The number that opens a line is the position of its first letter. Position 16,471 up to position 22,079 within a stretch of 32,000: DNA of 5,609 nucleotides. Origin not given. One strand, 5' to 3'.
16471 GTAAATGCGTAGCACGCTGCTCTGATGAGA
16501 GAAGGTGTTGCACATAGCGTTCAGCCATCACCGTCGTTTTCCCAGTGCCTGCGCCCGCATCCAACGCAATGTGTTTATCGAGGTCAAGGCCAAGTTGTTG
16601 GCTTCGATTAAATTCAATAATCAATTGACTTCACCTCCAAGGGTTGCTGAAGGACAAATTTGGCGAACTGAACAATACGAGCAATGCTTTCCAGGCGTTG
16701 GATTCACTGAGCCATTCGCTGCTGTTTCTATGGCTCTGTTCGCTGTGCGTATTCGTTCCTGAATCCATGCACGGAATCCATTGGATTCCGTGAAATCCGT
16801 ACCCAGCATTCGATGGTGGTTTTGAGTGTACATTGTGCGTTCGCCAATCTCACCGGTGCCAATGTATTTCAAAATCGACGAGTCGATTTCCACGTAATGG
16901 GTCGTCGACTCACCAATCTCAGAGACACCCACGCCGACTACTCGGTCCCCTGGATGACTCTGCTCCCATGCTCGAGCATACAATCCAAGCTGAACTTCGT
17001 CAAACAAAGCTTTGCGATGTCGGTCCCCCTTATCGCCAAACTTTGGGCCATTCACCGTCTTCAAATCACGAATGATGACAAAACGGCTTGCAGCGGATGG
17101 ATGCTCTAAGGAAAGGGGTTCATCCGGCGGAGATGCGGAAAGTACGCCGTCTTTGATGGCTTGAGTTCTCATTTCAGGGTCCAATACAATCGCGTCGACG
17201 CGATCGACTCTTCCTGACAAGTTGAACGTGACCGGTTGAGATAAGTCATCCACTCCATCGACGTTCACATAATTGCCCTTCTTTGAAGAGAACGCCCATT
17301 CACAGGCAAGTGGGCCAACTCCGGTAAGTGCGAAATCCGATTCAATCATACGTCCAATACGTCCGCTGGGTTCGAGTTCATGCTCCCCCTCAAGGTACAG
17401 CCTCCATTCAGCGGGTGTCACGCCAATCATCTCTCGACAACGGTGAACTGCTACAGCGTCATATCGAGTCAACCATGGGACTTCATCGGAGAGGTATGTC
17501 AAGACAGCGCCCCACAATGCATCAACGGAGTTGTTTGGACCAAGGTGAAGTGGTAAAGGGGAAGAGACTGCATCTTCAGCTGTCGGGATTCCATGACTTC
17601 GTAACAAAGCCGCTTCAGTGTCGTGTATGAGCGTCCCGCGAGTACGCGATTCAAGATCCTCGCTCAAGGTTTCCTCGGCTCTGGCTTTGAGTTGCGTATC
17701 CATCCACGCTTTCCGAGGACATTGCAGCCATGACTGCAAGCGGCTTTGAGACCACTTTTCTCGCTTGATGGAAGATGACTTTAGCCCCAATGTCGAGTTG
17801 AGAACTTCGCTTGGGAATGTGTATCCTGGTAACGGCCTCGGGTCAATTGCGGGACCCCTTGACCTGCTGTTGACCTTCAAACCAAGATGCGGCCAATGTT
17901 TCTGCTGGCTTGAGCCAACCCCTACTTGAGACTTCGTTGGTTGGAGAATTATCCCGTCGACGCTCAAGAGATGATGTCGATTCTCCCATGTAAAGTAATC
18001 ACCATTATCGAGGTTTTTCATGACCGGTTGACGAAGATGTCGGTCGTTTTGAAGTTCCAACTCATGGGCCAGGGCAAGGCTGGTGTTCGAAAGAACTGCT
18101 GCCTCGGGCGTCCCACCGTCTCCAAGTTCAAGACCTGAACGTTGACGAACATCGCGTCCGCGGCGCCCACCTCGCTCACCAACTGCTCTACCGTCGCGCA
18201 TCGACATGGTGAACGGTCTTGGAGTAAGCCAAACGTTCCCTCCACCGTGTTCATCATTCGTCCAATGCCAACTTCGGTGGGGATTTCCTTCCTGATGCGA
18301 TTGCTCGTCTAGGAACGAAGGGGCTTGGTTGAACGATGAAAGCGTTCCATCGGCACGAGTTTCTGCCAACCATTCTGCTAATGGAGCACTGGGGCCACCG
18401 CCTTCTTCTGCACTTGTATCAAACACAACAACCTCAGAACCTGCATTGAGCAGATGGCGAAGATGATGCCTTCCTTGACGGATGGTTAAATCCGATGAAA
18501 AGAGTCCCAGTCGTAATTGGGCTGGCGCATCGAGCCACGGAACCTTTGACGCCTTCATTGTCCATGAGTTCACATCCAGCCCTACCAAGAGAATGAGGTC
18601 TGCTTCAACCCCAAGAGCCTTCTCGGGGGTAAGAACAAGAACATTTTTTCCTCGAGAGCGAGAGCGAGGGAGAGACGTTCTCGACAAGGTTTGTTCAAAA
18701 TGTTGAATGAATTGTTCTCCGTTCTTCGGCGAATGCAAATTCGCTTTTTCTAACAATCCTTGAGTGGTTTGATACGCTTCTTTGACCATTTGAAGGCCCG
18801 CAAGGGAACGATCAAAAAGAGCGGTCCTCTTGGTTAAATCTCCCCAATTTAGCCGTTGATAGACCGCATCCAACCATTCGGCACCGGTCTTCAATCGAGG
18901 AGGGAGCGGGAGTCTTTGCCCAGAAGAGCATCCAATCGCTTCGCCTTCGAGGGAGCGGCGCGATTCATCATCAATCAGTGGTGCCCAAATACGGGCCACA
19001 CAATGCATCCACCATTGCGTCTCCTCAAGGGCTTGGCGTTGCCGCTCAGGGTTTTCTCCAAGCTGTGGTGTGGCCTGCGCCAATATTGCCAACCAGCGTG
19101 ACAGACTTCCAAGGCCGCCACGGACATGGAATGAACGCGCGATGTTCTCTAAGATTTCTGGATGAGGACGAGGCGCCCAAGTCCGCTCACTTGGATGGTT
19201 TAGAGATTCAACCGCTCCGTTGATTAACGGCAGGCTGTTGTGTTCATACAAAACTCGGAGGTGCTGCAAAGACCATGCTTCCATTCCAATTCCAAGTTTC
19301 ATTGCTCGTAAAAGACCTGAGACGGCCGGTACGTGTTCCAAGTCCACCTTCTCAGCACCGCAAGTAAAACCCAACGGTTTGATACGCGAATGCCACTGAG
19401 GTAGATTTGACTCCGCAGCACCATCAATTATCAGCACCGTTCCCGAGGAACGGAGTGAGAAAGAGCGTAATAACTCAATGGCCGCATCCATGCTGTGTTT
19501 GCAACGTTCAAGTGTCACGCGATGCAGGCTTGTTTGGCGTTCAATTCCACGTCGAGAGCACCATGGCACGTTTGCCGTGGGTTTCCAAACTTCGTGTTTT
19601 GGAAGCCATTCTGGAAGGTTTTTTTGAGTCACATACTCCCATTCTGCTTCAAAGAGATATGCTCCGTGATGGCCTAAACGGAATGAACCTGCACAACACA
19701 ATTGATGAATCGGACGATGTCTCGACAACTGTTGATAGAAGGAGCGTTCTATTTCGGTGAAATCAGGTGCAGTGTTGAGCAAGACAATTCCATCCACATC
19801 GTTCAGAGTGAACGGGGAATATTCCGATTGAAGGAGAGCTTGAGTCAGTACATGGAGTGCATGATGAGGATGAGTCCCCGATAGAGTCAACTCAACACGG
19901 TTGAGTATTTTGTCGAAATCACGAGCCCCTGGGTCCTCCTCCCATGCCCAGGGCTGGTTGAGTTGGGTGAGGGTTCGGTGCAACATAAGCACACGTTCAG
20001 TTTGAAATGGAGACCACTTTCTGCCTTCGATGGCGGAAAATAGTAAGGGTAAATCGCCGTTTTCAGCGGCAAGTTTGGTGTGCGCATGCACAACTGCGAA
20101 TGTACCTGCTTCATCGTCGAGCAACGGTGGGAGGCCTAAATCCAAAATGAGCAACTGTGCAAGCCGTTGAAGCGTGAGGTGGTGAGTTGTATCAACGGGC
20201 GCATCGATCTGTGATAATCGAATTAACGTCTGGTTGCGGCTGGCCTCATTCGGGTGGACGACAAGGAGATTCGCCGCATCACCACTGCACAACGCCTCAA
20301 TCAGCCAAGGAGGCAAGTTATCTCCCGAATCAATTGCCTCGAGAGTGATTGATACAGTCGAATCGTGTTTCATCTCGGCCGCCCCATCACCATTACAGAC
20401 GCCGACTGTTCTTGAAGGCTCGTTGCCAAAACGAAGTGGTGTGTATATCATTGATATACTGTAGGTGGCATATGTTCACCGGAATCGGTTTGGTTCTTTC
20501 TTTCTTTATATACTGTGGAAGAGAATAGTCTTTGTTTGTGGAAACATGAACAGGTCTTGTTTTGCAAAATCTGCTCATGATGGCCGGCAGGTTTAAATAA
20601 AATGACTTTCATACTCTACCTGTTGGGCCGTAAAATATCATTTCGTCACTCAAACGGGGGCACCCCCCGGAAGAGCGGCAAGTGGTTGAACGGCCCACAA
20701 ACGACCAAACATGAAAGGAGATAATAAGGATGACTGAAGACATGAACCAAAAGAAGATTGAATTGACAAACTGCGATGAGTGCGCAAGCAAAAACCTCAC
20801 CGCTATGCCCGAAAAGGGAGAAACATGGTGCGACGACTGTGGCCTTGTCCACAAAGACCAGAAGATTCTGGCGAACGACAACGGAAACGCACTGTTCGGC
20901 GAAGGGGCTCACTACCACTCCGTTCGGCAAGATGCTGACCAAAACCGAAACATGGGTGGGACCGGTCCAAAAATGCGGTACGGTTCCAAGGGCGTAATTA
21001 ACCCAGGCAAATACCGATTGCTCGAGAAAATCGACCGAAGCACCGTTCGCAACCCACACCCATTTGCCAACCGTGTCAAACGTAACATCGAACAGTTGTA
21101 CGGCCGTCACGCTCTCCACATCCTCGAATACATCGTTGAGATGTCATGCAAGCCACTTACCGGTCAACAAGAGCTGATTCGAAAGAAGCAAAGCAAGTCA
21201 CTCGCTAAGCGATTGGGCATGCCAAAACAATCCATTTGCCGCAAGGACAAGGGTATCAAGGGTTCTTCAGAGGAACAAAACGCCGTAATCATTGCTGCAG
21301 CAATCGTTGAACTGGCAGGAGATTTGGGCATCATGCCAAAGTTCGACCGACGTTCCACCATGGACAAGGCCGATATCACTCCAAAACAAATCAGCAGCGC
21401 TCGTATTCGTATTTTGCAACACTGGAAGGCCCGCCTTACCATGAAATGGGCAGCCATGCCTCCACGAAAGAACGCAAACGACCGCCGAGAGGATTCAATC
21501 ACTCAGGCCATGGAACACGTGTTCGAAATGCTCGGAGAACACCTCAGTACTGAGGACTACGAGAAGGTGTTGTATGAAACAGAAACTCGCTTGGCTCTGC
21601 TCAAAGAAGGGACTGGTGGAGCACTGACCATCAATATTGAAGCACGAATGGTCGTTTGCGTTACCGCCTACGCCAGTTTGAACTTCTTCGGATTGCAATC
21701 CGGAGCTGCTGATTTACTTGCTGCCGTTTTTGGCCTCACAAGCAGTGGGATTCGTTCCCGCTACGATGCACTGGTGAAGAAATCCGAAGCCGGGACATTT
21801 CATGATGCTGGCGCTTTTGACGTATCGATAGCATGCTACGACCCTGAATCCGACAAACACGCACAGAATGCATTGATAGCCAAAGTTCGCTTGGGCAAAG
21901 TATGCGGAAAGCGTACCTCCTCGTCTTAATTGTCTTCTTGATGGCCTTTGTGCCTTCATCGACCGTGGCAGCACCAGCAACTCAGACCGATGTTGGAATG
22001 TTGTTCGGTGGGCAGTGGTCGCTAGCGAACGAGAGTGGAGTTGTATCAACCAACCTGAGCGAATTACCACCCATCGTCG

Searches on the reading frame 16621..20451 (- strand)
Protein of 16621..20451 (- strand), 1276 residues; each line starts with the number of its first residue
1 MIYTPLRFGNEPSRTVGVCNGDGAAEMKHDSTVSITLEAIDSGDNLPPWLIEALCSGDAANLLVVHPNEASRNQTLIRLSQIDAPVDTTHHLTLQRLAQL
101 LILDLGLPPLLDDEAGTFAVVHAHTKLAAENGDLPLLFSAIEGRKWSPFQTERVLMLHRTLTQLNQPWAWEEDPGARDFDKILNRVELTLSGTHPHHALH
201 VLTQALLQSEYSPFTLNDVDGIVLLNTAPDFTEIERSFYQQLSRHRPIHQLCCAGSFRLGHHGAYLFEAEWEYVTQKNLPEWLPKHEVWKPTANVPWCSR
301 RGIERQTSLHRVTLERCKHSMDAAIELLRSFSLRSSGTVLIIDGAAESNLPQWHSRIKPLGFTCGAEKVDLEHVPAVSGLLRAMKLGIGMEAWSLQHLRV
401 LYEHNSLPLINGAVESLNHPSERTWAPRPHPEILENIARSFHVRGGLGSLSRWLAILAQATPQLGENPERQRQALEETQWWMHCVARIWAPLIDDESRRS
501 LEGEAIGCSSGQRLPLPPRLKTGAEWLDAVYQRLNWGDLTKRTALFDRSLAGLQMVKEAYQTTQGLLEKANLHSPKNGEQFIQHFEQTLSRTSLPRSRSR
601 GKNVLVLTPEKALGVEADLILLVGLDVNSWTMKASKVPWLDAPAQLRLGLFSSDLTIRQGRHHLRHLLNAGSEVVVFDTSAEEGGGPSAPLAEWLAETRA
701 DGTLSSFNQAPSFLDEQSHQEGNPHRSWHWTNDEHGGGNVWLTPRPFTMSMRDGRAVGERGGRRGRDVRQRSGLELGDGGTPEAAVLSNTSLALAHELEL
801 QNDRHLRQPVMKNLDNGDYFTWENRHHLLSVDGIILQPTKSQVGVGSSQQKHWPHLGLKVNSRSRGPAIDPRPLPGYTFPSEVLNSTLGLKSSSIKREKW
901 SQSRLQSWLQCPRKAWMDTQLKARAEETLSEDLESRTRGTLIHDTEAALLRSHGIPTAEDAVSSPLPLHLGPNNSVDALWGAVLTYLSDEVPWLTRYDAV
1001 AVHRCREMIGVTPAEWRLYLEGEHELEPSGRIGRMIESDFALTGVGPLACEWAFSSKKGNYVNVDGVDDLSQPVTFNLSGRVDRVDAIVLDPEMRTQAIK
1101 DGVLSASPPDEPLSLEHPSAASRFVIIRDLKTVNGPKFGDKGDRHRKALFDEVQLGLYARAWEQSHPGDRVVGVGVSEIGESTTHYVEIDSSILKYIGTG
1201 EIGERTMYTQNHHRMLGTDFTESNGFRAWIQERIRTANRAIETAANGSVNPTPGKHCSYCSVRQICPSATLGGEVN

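Call 22: search_protein_families(library=pfam, proteins=[window:16621-20451:-], max_evalue=0.001)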
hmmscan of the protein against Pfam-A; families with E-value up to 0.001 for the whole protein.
window:16621-20451:- (1276 aa): 1 family
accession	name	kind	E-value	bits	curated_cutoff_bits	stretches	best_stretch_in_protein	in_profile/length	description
PF12705.13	PDDEXK_1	-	1.3e-18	68.3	22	2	1125-1267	138-247/247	PD-(D/E)XK nuclease superfamily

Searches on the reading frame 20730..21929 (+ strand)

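Call 22: search_protein_families(library=pfam, proteins=[window:20730-21929:+], max_evalue=0.001)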
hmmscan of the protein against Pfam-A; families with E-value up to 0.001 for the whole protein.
window:20730-21929:+ (399 aa): 1 family
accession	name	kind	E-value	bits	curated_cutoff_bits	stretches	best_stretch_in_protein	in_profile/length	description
PF08271.17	Zn_Ribbon_TF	-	0.0001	22.2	29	1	15-46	3-34/43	TFIIB zinc-binding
